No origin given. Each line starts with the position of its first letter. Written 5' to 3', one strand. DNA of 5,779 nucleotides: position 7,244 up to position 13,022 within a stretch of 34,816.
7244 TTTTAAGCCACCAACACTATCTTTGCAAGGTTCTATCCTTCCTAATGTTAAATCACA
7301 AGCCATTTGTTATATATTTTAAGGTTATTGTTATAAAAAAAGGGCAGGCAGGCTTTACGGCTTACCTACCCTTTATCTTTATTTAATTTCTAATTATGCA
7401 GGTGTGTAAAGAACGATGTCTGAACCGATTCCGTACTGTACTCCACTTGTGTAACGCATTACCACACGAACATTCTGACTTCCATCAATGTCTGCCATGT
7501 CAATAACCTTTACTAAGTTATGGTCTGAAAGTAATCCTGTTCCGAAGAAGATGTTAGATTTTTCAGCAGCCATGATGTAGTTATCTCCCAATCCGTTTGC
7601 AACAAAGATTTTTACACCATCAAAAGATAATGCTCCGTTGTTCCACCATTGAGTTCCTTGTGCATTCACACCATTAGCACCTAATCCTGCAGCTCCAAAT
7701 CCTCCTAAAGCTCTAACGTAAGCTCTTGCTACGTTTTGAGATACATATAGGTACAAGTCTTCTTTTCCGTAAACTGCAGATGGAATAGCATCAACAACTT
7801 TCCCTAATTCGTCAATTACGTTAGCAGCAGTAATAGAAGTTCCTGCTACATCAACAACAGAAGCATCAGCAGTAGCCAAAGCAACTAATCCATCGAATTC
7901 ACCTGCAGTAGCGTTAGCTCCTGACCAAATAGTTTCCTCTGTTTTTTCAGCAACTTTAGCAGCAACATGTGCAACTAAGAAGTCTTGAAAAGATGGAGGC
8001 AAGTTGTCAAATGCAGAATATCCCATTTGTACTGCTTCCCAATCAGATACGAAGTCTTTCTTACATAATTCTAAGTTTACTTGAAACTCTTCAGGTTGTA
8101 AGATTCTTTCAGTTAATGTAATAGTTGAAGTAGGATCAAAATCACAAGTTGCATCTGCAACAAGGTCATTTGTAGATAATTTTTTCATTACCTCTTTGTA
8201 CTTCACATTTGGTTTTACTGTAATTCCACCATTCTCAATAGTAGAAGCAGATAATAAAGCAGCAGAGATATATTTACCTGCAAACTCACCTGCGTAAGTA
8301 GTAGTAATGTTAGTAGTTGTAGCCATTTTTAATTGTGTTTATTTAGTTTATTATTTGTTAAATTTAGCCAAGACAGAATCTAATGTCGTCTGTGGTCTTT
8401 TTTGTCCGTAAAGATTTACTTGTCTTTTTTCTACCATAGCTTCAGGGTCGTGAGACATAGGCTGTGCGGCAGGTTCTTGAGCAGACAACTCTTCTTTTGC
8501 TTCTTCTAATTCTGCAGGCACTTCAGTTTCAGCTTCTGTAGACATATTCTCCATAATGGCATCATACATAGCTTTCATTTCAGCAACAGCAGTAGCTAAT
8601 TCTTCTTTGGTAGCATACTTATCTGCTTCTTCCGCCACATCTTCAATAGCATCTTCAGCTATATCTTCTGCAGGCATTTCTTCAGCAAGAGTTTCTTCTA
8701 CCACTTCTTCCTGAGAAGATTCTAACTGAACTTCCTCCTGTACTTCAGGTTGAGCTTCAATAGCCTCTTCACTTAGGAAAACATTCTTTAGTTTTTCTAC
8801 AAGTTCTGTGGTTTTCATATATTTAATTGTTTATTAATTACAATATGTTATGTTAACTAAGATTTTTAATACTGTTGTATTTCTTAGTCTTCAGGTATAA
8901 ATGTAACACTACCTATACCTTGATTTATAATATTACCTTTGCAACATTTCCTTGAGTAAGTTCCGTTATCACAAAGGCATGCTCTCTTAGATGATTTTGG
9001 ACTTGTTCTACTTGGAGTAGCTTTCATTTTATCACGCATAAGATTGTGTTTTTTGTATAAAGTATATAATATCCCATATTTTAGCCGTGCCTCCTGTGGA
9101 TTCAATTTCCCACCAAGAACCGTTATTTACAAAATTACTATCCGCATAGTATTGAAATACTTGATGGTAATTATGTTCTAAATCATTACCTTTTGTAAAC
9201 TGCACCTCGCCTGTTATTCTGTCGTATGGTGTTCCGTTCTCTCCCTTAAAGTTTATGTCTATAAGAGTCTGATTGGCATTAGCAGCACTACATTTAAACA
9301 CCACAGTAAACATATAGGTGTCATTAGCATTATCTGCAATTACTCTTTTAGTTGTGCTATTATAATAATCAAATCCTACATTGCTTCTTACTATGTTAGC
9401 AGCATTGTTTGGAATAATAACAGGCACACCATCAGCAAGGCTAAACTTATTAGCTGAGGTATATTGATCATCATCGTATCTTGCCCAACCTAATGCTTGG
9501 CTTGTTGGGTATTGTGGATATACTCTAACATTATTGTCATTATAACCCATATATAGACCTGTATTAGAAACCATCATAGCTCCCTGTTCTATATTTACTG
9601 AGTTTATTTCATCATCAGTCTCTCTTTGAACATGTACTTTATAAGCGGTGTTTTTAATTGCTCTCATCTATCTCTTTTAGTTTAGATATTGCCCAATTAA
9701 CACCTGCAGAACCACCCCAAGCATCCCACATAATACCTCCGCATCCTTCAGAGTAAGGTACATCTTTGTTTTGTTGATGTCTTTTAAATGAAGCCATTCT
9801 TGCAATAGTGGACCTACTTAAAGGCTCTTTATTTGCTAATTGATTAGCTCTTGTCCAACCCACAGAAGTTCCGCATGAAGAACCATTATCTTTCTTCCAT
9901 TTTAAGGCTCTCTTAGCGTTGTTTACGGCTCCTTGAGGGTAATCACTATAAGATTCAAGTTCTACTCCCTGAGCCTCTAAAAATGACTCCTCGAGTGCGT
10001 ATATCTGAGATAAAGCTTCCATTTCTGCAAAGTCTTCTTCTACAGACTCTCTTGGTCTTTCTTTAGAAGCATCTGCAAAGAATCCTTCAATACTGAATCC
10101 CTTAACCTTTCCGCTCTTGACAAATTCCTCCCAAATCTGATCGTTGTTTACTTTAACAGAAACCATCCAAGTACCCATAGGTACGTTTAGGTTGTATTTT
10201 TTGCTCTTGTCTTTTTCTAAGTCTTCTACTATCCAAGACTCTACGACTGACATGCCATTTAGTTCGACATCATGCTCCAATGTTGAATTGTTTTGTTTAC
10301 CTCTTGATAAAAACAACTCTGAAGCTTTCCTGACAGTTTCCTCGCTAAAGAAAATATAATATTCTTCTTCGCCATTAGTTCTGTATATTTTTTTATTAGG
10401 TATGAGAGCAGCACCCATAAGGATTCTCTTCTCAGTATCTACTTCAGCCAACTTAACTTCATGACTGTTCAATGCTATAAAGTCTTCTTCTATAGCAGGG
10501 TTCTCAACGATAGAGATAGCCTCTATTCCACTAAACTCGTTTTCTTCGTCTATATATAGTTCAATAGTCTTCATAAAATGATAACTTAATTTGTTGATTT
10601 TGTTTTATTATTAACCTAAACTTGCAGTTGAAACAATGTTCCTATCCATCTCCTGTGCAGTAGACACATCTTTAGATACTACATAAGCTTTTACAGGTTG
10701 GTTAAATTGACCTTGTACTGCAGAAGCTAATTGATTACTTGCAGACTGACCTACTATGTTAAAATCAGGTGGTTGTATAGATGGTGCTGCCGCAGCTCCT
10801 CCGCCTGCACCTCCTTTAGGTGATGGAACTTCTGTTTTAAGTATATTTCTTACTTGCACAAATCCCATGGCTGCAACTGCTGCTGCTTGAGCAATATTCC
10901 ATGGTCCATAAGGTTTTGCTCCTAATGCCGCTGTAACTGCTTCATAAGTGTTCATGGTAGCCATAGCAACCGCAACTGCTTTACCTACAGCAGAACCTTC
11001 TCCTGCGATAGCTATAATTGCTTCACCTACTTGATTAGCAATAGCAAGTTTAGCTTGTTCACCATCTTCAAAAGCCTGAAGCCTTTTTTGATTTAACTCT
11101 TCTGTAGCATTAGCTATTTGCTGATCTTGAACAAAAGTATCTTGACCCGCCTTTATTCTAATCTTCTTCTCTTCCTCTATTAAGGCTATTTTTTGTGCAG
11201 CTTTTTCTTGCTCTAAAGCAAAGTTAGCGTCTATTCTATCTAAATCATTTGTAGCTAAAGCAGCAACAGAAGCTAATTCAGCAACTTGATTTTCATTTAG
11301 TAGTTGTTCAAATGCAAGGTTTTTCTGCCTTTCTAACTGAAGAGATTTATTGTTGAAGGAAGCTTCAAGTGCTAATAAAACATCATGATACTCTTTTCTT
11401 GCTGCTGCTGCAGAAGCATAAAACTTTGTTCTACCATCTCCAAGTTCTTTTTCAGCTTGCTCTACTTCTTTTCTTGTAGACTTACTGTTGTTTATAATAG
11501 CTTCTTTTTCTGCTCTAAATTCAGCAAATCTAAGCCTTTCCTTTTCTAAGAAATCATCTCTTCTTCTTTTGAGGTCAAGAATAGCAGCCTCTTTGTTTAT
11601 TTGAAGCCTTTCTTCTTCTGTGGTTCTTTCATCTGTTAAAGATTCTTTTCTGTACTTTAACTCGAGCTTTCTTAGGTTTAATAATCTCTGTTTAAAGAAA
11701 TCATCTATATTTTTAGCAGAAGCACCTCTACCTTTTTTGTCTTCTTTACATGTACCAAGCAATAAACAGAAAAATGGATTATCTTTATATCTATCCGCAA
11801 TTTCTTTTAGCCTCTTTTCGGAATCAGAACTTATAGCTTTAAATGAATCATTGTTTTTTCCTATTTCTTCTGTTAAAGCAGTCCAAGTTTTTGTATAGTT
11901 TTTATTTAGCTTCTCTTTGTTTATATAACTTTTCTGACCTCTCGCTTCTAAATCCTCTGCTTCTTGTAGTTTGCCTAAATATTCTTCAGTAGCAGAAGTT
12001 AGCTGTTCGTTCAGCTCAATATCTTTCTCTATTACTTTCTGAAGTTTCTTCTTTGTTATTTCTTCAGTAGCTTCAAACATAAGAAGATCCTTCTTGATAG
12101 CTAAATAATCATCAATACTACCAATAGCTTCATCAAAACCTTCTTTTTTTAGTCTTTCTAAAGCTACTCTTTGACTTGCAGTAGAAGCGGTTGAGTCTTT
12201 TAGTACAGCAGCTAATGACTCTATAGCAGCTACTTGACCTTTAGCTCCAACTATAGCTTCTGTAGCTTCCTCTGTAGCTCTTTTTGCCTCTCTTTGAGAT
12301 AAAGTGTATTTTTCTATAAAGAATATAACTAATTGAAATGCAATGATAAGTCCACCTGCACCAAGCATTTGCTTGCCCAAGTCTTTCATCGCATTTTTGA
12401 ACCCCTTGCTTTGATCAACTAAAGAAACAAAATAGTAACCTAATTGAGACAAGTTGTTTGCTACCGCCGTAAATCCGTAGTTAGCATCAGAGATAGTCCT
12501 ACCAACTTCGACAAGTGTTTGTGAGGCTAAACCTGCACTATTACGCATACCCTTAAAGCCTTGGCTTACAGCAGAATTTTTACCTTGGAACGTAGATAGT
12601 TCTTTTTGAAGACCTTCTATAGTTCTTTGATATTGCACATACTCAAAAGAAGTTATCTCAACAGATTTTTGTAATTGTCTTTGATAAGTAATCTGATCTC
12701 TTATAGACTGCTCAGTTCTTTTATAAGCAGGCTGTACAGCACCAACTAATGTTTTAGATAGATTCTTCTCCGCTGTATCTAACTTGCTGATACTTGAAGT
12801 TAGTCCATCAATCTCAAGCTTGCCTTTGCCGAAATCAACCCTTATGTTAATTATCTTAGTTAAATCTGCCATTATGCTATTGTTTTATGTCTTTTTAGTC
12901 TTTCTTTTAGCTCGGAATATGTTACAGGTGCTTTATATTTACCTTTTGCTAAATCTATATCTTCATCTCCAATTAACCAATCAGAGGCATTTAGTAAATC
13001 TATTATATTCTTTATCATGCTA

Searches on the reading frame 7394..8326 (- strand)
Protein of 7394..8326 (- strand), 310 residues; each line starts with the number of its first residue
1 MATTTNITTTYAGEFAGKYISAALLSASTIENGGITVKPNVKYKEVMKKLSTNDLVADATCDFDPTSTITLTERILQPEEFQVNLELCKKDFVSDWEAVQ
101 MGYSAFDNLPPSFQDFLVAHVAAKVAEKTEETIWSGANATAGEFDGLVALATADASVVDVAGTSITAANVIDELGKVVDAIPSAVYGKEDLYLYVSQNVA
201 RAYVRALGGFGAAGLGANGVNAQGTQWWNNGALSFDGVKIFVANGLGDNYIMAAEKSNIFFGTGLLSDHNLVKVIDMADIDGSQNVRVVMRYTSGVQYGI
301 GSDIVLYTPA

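Call 17: search_protein_families(library=phrogs, proteins=[window:7394-8326:-], max_evalue=0.001)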
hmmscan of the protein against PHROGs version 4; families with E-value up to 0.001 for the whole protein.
window:7394-8326:- (310 aa): 2 families
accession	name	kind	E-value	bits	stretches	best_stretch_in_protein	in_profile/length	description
phrog_11320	-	unknown function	1.1e-49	170.1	1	1-309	1-306/324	-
phrog_1623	-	head and packaging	1.2e-08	35.7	1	112-263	117-262/305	virion structural protein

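Call 18: search_protein_families(library=pfam, proteins=[window:7394-8326:-], max_evalue=0.01)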
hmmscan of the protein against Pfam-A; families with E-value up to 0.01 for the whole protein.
window:7394-8326:- (310 aa): 0 families

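Call 73: search_protein_families(library=ncbifam, proteins=[window:7394-8326:-], max_evalue=0.1)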
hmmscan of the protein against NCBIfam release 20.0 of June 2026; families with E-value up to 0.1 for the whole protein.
window:7394-8326:- (310 aa): 1 family
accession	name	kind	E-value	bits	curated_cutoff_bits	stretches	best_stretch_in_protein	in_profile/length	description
NF007902.0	PRK10611.1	equivalog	0.0021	17.4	435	1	75-210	60-192/287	protein-glutamate O-methyltransferase CheR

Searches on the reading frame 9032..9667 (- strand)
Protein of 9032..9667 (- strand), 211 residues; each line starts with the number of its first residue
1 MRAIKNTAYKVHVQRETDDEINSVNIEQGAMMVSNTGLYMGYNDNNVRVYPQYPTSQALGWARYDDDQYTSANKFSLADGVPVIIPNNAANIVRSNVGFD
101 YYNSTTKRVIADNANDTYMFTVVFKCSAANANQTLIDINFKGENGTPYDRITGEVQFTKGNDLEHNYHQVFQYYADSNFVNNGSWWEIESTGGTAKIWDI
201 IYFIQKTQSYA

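Call 8: search_protein_families(library=phrogs, proteins=[window:9032-9667:-], max_evalue=0.01)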
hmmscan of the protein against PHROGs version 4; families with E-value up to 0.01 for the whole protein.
window:9032-9667:- (211 aa): 1 family
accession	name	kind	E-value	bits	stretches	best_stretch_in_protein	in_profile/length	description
phrog_8270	-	unknown function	9.5e-16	59.2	1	57-208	34-194/196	-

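Call 16: search_protein_families(library=pfam, proteins=[window:9032-9667:-], max_evalue=0.1)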
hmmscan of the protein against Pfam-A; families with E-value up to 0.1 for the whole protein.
window:9032-9667:- (211 aa): 0 families

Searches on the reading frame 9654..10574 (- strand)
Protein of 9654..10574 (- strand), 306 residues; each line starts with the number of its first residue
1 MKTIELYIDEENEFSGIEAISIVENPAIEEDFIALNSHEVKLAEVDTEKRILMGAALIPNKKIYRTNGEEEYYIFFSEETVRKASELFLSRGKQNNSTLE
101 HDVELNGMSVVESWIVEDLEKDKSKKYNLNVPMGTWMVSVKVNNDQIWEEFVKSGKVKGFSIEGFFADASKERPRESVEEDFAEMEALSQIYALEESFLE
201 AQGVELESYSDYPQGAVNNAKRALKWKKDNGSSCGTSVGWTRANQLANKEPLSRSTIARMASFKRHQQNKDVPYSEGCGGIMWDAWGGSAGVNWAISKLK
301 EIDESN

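Call 8: search_protein_families(library=phrogs, proteins=[window:9654-10574:-], max_evalue=0.01)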
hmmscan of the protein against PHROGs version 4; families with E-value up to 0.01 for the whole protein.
window:9654-10574:- (306 aa): 7 families
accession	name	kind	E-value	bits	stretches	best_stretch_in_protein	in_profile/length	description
phrog_24921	-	unknown function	6.7e-50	171.1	1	1-171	1-175/349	-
phrog_1530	-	other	5.4e-17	63.1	1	29-179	227-362/379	DNA methyltransferase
phrog_3017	-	head and packaging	1.3e-14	55.3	1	20-188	13-173/402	head maturation protease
phrog_15223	-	other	7.8e-13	49.8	1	40-173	4-121/199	protease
phrog_2859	-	unknown function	7.1e-12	45.1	1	213-299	165-261/740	-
phrog_34096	-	head and packaging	1.9e-09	37.8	1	41-169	125-238/412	head maturation protease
phrog_13242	-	unknown function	5.6e-05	23.3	1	75-165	338-422/450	-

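Call 16: search_protein_families(library=pfam, proteins=[window:9654-10574:-], max_evalue=0.1)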
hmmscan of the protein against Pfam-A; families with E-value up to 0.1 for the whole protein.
window:9654-10574:- (306 aa): 1 family
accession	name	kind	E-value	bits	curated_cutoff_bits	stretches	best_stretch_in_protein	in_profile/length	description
PF14550.11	Peptidase_S78_2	-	2.8e-16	60.1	24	1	42-165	5-121/126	Putative phage serine protease XkdF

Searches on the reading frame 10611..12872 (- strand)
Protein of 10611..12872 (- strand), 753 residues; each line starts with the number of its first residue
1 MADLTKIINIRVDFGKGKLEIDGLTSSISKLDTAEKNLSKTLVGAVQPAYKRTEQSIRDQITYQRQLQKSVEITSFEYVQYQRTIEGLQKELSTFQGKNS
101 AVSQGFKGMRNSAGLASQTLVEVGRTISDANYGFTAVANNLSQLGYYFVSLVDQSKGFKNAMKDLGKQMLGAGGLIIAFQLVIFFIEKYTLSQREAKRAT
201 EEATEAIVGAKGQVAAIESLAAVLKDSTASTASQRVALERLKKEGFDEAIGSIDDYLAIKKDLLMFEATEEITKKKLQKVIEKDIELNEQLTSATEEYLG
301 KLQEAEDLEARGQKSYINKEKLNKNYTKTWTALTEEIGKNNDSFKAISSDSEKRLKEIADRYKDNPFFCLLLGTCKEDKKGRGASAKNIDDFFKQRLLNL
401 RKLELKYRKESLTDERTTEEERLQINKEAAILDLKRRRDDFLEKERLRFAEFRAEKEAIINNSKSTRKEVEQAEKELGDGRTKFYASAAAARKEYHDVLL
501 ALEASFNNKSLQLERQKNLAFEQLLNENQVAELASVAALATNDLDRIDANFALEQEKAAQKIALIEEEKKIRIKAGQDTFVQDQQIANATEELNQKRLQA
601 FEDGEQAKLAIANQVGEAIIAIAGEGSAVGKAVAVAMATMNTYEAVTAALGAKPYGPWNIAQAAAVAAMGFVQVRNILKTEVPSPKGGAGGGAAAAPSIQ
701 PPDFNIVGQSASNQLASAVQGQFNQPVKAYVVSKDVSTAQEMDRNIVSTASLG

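Call 8: search_protein_families(library=phrogs, proteins=[window:10611-12872:-], max_evalue=0.01)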
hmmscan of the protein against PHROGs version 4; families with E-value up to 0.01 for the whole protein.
window:10611-12872:- (753 aa): 3 families
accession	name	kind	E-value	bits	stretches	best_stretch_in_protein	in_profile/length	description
phrog_32985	-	unknown function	1.3e-16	61.3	1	624-753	554-686/686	-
phrog_30292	-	unknown function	2.2e-10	40.7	1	86-328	58-315/677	-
phrog_3336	-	tail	0.00021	21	1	197-692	577-956/1051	tail length tape measure protein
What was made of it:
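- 10611..12872 (-): Tape-measure-like protein (753 aa), 5 genes downstream of the frameshift gene. It gives a weak hit to phrog_3336, tape measure (call 8).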

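Call 16: search_protein_families(library=pfam, proteins=[window:10611-12872:-], max_evalue=0.1)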
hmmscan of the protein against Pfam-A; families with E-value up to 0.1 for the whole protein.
window:10611-12872:- (753 aa): 0 families

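Call 47: search_dna_similar(query=window:10611-12872:-, collection=phages, mode=protein, max_rows=15, max_evalue=0.001)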
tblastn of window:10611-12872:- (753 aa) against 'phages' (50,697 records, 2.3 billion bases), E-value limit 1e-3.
Records with a match: 8; places in all: 8; records where one place covers at least 80% of the query: 0.
Best place of each record, by identity: <60% 8.
By first word of the organism name: Nonlabens 4; Cellulophaga 2; Flavobacterium 2.
By host as written in the record: Persicivirga sp. IMCC12024 4; Cellulophaga baltica #10 2; Flavobacterium sp. 2.
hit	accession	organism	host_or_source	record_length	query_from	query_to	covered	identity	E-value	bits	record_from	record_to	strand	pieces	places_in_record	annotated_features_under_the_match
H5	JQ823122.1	Nonlabens phage P12024S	Persicivirga sp. IMCC12024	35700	627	753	17%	40.6%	8e-13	79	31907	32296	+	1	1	hypothetical protein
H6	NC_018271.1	Nonlabens phage P12024S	Persicivirga sp. IMCC12024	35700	627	753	17%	40.6%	8e-13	79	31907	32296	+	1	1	hypothetical protein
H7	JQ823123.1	Nonlabens phage P12024L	Persicivirga sp. IMCC12024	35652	627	753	17%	40.6%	9e-13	78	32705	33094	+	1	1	hypothetical protein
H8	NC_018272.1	Nonlabens phage P12024L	Persicivirga sp. IMCC12024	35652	627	753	17%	40.6%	9e-13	78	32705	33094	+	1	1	hypothetical protein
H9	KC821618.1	Cellulophaga phage phi10:1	Cellulophaga baltica #10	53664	116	254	18%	28.0%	2e-6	57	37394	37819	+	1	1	structural protein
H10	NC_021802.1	Cellulophaga phage phi10:1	Cellulophaga baltica #10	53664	116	254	18%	28.0%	2e-6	57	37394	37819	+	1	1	structural protein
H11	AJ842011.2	Flavobacterium phage 11b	Flavobacterium sp.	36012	95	182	12%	31.9%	5e-4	50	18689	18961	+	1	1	conserved hypothetical protein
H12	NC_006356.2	Flavobacterium phage 11b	Flavobacterium sp.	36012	95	182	12%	31.9%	5e-4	50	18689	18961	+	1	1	hypothetical protein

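Call 73: search_protein_families(library=ncbifam, proteins=[window:10611-12872:-], max_evalue=0.1)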
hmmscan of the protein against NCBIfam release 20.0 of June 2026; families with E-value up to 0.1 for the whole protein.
window:10611-12872:- (753 aa): 0 families
